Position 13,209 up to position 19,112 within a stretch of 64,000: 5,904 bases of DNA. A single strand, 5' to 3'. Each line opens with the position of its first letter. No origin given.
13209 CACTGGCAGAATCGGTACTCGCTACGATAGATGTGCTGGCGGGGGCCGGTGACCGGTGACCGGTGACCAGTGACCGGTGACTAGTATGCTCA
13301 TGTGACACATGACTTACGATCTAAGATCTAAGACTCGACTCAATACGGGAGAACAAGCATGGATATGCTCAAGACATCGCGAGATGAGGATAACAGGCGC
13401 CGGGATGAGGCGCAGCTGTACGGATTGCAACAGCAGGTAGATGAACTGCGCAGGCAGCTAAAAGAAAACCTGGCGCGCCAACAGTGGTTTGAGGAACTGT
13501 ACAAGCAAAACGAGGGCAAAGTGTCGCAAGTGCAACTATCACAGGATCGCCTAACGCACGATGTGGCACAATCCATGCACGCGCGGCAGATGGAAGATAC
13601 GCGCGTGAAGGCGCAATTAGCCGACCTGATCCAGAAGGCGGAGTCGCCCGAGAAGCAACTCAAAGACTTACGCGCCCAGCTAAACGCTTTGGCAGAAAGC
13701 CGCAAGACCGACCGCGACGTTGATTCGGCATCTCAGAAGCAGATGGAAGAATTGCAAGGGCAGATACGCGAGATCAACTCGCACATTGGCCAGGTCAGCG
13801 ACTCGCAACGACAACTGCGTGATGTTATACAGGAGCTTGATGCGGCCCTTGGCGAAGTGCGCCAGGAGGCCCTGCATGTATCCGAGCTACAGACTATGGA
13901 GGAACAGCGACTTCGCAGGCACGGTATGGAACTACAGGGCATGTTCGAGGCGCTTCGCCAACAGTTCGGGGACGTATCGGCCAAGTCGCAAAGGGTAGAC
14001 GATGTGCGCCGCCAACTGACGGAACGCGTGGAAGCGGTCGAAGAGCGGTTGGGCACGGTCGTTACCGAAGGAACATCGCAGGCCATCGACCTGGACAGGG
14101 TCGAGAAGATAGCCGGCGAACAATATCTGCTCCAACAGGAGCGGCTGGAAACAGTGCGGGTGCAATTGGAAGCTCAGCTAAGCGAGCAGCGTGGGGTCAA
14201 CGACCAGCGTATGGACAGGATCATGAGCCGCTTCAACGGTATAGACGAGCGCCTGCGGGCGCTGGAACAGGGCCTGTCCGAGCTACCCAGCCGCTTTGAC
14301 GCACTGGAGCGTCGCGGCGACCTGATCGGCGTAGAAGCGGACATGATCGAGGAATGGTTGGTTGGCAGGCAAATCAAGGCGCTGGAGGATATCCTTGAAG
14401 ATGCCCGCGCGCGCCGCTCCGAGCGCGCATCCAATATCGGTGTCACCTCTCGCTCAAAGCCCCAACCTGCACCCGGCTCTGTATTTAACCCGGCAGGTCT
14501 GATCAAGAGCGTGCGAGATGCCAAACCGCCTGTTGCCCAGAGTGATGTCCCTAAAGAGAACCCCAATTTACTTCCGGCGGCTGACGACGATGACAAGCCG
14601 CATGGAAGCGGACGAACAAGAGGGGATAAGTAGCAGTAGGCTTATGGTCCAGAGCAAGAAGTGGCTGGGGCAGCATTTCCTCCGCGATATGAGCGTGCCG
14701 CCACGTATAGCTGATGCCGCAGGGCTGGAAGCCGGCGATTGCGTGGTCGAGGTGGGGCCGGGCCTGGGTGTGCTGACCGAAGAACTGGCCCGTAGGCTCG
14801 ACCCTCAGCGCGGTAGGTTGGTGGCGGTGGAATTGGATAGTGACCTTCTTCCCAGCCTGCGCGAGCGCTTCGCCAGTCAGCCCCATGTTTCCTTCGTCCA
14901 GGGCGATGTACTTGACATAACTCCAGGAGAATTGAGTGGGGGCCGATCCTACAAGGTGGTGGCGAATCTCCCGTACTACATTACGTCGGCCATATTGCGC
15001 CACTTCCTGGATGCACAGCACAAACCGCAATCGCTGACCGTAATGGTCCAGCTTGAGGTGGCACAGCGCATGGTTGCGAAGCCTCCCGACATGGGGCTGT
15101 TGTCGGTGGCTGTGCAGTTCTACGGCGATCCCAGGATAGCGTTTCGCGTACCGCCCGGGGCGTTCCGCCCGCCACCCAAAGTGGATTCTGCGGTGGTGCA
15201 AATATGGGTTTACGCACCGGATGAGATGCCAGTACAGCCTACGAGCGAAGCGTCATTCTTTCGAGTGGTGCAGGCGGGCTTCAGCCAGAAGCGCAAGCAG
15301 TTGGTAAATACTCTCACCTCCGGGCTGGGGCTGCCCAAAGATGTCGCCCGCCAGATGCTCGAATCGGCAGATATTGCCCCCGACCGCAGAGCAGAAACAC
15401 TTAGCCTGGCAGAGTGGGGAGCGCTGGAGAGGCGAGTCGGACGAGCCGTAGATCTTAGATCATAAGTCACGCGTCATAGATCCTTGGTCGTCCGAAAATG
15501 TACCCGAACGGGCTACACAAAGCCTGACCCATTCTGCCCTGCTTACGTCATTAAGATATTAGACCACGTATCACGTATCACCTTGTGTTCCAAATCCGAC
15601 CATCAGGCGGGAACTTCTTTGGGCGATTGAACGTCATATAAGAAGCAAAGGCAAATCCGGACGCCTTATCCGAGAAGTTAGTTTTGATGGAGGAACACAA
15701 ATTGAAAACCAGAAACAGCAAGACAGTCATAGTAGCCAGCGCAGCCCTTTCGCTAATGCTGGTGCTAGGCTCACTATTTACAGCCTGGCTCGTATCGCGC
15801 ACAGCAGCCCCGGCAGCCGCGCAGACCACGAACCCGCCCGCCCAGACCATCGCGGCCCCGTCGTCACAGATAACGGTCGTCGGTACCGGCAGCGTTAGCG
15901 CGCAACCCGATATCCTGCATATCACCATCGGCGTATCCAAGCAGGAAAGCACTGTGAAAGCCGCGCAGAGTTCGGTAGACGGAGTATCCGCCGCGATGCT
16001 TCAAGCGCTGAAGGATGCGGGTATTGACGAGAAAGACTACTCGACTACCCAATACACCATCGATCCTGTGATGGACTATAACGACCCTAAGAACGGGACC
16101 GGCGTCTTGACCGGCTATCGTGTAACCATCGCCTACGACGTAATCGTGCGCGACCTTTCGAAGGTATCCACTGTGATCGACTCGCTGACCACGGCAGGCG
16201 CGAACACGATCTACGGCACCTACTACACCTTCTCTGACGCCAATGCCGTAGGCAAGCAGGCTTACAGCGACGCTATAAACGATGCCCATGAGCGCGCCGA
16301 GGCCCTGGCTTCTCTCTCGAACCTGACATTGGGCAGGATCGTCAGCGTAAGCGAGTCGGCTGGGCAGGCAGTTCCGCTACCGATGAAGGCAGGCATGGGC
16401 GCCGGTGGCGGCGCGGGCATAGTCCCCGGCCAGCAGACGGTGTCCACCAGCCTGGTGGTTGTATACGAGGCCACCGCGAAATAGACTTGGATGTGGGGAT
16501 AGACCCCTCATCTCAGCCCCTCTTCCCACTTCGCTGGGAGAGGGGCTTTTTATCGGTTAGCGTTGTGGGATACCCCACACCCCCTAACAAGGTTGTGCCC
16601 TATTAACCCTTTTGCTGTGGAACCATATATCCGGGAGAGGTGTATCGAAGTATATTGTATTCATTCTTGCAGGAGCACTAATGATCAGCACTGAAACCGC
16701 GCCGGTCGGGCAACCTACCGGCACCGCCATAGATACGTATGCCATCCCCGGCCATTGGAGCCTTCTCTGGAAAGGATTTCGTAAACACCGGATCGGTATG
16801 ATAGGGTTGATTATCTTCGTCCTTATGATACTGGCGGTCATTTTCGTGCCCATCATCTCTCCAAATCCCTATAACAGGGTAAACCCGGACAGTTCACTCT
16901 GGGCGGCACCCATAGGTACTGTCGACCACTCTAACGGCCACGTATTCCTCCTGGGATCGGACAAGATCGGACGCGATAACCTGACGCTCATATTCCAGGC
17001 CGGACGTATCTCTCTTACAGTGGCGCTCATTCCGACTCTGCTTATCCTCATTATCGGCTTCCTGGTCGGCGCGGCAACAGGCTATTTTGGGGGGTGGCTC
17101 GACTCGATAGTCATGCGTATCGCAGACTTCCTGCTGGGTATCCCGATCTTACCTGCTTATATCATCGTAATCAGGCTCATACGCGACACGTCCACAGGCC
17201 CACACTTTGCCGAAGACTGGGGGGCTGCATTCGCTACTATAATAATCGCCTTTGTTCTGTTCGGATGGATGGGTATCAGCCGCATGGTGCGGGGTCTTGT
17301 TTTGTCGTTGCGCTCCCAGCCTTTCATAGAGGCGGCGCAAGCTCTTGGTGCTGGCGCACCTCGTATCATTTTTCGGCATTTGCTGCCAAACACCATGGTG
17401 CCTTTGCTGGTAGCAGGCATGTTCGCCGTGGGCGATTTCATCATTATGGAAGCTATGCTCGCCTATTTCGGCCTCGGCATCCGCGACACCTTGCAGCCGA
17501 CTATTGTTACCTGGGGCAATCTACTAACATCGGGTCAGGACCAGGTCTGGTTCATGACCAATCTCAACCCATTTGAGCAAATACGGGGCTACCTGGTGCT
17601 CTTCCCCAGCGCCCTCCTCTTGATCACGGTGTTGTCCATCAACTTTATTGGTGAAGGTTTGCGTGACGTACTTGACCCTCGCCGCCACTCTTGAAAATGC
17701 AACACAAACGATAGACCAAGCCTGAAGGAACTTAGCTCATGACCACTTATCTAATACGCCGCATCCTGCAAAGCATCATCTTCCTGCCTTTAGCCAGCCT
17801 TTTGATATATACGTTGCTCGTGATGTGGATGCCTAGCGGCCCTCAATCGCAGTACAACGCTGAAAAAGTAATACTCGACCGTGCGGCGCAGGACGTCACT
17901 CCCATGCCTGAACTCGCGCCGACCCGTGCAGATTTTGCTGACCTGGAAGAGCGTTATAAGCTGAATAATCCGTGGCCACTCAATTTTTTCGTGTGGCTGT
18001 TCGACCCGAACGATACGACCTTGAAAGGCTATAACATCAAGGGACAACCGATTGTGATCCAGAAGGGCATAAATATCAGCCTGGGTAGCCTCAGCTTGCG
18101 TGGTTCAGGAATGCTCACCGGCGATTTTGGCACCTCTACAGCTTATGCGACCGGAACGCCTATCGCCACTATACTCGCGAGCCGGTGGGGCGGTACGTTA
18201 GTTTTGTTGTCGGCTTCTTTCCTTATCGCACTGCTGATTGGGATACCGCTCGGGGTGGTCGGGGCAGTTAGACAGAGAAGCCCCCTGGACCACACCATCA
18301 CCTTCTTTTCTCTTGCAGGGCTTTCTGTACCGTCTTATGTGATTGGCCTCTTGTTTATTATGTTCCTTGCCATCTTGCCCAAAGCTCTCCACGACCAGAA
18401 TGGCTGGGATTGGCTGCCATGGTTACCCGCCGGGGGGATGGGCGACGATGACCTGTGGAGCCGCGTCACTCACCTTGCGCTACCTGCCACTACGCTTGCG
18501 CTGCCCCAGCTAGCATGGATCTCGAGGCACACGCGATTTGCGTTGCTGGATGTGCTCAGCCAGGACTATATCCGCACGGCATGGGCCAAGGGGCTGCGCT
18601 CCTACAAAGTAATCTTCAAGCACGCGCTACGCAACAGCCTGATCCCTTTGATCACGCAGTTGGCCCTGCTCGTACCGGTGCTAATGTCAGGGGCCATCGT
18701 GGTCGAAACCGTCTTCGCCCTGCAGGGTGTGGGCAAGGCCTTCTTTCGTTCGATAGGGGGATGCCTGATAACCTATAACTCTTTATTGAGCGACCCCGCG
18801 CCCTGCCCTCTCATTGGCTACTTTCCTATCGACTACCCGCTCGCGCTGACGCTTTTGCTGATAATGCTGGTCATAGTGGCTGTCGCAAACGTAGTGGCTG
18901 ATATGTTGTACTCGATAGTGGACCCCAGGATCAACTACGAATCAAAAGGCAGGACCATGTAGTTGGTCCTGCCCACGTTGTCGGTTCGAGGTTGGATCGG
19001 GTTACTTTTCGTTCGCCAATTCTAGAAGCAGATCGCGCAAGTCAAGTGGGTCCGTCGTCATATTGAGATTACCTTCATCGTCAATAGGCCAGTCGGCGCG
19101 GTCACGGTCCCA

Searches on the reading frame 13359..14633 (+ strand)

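Call 16: search_protein_families(library=ncbifam, proteins=[window:13359-14633:+])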
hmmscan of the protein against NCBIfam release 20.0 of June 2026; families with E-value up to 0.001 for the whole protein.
window:13359-14633:+ (424 aa): 6 families
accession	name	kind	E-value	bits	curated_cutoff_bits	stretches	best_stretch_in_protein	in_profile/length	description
TIGR02168.1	SMC_prok_B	equivalog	3.5e-07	28.4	567.35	1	7-233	710-935/1181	chromosome segregation protein SMC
TIGR04527.1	mycoplas_twoTM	subfamily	4.9e-06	26.4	125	1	45-168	39-160/248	MG_279/MG_280 family protein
NF045487.1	ASRP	equivalog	3.1e-05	22.8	300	1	4-356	118-472/593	archaea-specific SMC-related protein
TIGR02169.1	SMC_prok_A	equivalog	7.9e-05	20.5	729.4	1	19-239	289-508/1165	chromosome segregation protein SMC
NF045780.1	TrlF_fam_ATP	equivalog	0.00018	20.4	350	1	12-343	383-748/944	TrlF family AAA-like ATPase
TIGR04211.1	SH3_and_anchor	equivalog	0.00074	19.2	65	0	180-275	66-160/198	TIGR04211 family SH3 domain-containing protein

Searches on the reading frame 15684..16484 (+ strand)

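Call 16: search_protein_families(library=ncbifam, proteins=[window:15684-16484:+])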
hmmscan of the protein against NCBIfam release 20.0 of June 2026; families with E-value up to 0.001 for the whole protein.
window:15684-16484:+ (266 aa): 1 family
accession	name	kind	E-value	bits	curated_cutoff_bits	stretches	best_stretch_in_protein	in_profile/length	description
NF008299.0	PRK11087.1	equivalog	1.5e-28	99.8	249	1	53-238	21-205/238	oxidative stress defense protein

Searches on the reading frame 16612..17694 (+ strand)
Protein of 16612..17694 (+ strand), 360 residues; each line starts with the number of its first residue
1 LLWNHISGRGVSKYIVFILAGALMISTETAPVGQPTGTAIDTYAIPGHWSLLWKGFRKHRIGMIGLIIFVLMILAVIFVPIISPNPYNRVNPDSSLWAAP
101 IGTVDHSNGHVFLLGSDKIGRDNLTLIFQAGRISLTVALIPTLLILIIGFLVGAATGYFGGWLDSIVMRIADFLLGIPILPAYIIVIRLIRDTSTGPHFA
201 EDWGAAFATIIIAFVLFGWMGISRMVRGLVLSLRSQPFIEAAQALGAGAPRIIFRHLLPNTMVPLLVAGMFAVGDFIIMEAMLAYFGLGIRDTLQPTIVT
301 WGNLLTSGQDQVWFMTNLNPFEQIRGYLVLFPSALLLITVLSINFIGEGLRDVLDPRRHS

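Call 63: search_protein_families(library=pfam, proteins=[window:16612-17694:+], max_evalue=0.00001)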
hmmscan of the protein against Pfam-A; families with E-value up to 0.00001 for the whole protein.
window:16612-17694:+ (360 aa): 2 families
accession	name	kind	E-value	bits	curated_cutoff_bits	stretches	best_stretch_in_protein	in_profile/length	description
PF00528.27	BPD_transp_1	-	4.4e-23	82.4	26.4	1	149-358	1-182/184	Binding-protein-dependent transport system inner membrane component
PF12911.12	OppC_N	-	1.3e-12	47.9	23.9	1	49-93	3-47/53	N-terminal TM domain of oligopeptide transport permease C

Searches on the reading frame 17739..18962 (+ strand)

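Call 63: search_protein_families(library=pfam, proteins=[window:17739-18962:+], max_evalue=0.00001)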
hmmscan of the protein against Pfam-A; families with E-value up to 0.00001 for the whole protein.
window:17739-18962:+ (407 aa): 1 family
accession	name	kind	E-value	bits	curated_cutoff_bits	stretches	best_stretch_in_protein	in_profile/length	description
PF00528.27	BPD_transp_1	-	6.3e-33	114.5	26.4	1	168-399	1-183/184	Binding-protein-dependent transport system inner membrane component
